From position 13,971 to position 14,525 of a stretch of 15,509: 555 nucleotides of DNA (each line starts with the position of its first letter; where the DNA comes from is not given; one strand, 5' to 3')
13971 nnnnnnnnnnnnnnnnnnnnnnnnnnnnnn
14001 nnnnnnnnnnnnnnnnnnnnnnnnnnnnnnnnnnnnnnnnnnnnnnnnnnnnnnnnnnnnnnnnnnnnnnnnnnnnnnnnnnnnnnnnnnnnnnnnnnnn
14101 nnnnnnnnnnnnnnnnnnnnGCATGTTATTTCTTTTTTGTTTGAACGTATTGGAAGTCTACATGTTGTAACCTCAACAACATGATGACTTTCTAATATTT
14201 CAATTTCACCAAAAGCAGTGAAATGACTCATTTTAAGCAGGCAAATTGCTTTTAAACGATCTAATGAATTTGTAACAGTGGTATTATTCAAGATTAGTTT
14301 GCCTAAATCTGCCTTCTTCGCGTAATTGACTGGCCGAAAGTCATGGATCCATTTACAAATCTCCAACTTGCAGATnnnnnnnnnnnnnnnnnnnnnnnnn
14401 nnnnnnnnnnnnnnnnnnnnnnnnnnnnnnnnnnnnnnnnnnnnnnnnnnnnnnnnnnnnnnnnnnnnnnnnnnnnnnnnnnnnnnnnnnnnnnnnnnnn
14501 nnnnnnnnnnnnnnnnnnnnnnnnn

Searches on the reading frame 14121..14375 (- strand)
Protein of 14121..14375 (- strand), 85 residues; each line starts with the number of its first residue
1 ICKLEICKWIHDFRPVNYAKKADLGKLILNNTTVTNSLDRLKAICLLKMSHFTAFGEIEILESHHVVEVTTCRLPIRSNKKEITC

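Call 33: search_protein_families(library=pfam, proteins=[window:14121-14375:-], max_evalue=0.1)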
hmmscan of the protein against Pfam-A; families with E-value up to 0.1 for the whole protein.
window:14121-14375:- (85 aa): 1 family
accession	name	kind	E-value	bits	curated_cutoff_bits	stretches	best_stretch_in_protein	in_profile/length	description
PF00074.25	RnaseA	-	0.014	16.3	23.1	1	30-79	40-88/121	Pancreatic ribonuclease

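Call 37: search_protein_representatives(protein=window:14121-14375:-)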
Query: 85 residues. Proteins with E-value up to 0.001 (for the whole library): 0; up to 1e-10: 0; up to 1e-30: 0. The best 0 are listed.
